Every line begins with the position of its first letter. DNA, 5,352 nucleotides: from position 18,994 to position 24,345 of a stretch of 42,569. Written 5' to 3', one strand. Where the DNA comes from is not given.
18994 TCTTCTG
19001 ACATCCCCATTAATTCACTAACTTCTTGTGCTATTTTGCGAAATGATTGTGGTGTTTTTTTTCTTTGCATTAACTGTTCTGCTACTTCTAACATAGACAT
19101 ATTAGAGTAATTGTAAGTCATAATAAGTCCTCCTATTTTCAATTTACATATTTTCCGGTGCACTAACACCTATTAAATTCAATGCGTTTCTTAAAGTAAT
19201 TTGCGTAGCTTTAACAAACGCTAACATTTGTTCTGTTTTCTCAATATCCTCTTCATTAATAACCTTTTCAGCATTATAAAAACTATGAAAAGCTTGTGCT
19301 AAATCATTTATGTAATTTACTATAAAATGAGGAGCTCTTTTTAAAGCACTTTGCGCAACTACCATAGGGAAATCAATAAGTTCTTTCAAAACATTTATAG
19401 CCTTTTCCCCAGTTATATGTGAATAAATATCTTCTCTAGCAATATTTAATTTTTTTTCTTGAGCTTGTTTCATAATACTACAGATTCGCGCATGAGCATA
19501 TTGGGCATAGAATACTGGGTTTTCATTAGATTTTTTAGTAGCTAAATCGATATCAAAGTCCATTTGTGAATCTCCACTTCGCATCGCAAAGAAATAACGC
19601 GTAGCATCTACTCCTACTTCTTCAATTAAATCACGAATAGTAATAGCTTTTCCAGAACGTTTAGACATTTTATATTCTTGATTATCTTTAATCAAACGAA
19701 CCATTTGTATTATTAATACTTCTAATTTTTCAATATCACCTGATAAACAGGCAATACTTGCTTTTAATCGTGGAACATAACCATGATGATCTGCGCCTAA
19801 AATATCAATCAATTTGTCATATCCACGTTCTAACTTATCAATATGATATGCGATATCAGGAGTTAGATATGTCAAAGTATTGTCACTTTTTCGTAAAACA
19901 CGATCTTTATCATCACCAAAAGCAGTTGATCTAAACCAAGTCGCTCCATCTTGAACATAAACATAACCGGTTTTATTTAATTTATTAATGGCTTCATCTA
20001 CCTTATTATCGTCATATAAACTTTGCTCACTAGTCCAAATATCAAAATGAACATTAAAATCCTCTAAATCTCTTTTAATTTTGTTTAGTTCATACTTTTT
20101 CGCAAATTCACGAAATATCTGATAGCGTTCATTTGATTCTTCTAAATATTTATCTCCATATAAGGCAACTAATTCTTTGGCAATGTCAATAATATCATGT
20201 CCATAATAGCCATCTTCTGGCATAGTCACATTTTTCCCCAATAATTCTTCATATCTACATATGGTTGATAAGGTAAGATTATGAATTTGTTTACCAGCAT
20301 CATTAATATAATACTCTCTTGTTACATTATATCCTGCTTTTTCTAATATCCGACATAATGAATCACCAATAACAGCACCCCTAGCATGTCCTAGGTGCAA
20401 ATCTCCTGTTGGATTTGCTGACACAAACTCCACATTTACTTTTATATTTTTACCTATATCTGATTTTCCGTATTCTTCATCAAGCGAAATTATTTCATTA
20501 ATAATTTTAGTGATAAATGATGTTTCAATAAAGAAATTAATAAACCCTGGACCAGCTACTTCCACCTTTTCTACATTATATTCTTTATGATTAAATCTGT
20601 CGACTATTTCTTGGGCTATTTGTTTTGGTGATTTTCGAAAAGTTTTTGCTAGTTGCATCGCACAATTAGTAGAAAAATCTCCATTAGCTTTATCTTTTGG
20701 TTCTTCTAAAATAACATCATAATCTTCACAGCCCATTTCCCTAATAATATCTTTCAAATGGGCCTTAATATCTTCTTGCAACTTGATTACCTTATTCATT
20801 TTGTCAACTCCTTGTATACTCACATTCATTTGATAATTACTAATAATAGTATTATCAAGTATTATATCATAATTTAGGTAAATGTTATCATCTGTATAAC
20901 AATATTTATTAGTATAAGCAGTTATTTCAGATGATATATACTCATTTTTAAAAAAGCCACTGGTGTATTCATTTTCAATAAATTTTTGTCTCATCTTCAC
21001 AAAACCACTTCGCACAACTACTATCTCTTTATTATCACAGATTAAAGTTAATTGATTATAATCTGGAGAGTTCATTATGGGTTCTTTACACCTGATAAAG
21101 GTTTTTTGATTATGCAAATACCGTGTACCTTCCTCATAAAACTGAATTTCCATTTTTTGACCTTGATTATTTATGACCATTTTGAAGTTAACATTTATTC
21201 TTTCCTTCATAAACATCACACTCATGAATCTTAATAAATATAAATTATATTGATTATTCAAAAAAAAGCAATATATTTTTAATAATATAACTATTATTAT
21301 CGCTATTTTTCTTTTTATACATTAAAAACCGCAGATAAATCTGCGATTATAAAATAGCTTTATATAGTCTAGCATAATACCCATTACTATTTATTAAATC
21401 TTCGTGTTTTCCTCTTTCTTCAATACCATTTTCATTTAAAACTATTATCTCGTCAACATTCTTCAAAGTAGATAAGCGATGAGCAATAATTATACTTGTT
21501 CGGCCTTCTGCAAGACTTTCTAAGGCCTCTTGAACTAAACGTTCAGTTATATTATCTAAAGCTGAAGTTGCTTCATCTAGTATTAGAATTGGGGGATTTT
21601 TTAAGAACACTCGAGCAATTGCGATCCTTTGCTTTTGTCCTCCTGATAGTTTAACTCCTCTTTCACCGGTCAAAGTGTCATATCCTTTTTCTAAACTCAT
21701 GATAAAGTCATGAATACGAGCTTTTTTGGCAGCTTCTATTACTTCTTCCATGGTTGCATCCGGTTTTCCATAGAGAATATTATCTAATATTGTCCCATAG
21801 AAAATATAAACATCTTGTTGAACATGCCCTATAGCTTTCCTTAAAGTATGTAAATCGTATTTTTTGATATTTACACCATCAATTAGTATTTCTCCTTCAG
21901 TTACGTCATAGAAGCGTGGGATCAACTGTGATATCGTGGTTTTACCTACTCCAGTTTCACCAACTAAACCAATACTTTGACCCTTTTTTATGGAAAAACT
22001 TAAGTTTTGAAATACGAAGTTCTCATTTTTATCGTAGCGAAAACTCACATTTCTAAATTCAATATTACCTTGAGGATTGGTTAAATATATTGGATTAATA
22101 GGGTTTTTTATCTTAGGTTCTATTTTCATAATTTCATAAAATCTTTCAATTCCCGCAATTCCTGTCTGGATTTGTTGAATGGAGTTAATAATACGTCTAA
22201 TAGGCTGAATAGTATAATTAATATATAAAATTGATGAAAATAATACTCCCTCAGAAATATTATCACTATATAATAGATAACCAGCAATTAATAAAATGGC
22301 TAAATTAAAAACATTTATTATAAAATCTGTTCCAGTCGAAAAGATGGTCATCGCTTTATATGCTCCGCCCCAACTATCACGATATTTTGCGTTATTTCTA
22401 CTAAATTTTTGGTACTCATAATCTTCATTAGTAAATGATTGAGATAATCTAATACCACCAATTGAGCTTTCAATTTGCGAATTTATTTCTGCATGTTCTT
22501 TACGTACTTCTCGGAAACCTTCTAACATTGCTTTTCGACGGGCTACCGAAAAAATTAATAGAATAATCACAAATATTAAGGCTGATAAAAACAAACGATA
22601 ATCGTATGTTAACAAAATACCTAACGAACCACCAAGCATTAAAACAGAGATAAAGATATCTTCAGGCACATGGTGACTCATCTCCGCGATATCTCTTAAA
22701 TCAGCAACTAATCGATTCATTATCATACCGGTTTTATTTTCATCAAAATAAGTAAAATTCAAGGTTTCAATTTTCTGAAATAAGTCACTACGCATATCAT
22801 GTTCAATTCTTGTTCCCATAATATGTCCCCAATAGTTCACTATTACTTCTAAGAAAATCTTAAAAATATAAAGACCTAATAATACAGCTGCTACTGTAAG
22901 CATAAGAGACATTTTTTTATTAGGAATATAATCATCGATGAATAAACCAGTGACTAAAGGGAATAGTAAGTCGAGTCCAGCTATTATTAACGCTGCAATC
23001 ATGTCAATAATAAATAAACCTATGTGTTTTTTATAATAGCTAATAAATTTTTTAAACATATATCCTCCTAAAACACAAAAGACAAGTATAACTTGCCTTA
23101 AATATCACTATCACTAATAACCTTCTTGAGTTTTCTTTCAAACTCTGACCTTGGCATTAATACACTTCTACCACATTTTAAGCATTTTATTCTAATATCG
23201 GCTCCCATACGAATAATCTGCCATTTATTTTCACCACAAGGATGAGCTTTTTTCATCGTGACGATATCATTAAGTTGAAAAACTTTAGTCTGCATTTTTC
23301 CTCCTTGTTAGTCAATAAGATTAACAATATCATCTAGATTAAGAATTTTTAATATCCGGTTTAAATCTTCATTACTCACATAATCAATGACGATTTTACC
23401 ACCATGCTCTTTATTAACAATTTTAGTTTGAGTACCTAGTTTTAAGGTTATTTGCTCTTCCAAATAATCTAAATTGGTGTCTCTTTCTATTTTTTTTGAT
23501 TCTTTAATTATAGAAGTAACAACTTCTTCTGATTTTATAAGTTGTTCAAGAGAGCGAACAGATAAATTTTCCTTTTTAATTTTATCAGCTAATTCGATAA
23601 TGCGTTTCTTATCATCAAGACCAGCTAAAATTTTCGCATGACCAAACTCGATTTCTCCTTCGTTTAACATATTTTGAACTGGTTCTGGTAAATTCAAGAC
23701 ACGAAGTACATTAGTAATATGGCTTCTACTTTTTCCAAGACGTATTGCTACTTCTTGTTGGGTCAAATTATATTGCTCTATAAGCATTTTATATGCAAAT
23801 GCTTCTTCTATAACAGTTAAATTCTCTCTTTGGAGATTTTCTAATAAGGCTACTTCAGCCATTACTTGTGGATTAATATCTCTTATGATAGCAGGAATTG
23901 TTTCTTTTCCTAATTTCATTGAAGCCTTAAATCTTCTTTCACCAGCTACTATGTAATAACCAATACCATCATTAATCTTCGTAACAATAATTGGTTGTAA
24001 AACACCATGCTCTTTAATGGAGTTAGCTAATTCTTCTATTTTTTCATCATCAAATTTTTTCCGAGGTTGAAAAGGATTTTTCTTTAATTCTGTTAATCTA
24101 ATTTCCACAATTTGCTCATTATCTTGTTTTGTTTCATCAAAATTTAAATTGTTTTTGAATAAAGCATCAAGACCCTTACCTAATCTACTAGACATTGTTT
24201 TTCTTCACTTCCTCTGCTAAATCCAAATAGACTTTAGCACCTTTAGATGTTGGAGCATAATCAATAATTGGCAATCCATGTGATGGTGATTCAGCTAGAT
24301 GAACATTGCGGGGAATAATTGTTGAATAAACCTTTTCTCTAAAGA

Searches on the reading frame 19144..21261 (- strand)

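Call 45: search_protein_families(library=pfam, proteins=[window:19144-21261:-], max_evalue=0.00001)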
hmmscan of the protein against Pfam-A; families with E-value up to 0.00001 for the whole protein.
window:19144-21261:- (705 aa): 7 families
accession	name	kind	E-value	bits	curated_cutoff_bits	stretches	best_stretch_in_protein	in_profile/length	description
PF05746.21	DALR_1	-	6.1e-33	113.8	22.3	1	587-705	2-117/117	DALR anticodon binding domain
PF03485.21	Arg_tRNA_synt_N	-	2.5e-28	99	21.5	1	162-245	4-85/85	Arginyl tRNA synthetase N terminal domain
PF00750.26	tRNA-synt_1d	-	9.2e-27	94.3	23.3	1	256-550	4-299/349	tRNA synthetases class I (R), catalytic domain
PF09148.16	DUF1934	-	4.7e-11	43.2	22.5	1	26-146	3-127/128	Domain of unknown function (DUF1934)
PF09334.17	tRNA-synt_1g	-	3.4e-10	39.7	20.1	0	528-580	324-377/391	tRNA synthetases class I (M)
PF01406.26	tRNA-synt_1e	-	7.3e-10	39.1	27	1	285-448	20-136/301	tRNA synthetases class I (C) catalytic domain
PF00133.28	tRNA-synt_1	-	6.3e-08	32.2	22.7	0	521-567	365-411/414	tRNA synthetases class I (I, L, M and V)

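Call 86: search_protein_families(library=ncbifam, proteins=[window:19144-21261:-], max_evalue=0.00001)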
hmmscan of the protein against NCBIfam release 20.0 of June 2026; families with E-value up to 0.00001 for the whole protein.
window:19144-21261:- (705 aa): 9 families
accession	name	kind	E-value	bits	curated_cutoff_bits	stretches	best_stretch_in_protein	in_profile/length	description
TIGR00456.1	argS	equivalog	2.7e-154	514.7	261.65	1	162-705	2-569/569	arginine--tRNA ligase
NF002447.0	PRK01611.3-4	equivalog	7.5e-71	239.3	460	2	160-477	4-322/613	arginine--tRNA ligase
NF002446.0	PRK01611.3-3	equivalog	3.9e-65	220.3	399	3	165-333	9-175/636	arginine--tRNA ligase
NF045898.1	ArgS_rel_codon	equivalog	3.9e-37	128.4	340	2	183-316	31-153/327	ArgS-related anticodon-binding protein NrtL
TIGR00435.1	cysS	equivalog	1.2e-12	47.6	340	1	287-449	34-149/466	cysteine--tRNA ligase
TIGR00422.1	valS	equivalog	1.5e-10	39.8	612.1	1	520-698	515-685/863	valine--tRNA ligase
NF004349.1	PRK05729.1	equivalog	1.7e-09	36.5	704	0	520-614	505-599/860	valine--tRNA ligase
TIGR00398.1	metG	equivalog_domain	4e-08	32.4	336.35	0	529-659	325-454/530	methionine--tRNA ligase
TIGR00396.1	leuS_bact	equivalog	6.8e-06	24.5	548.4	0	284-314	40-70/843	leucine--tRNA ligase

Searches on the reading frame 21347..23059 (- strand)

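Call 45: search_protein_families(library=pfam, proteins=[window:21347-23059:-], max_evalue=0.00001)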
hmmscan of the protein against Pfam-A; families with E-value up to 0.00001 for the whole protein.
window:21347-23059:- (570 aa): 3 families
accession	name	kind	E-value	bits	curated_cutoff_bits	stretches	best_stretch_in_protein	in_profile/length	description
PF00664.28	ABC_membrane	-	4.4e-48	164.8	28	1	17-286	2-273/274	ABC transporter transmembrane region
PF00005.33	ABC_tran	-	7.6e-32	111.2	25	1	351-499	2-137/137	ABC transporter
PF02463.25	SMC_N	-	2.7e-08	33.9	40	1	389-541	109-211/220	RecF/RecN/SMC N terminal domain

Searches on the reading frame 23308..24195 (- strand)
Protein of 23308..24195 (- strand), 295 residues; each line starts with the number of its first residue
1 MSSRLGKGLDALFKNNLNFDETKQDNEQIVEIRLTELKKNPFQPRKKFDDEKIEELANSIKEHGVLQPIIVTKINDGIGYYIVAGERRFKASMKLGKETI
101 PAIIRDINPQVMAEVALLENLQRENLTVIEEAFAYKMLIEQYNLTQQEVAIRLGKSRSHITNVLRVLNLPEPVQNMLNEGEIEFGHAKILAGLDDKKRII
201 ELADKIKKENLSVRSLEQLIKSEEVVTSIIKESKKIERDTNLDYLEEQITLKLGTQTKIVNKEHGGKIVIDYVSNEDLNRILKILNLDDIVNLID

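Call 45: search_protein_families(library=pfam, proteins=[window:23308-24195:-], max_evalue=0.00001)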
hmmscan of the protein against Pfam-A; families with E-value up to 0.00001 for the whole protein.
window:23308-24195:- (295 aa): 3 families
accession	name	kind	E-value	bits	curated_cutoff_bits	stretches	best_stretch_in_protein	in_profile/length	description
PF17762.8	HTH_ParB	-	4.7e-36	123.5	22.6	1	124-223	1-100/102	ParB HTH domain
PF02195.25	ParB_N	-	1.5e-33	115.2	26.3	1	27-122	1-95/95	ParB N-terminal domain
PF23552.2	ParB_C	-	3.2e-08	33.3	23.8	1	239-285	2-49/50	ParB dimerisation domain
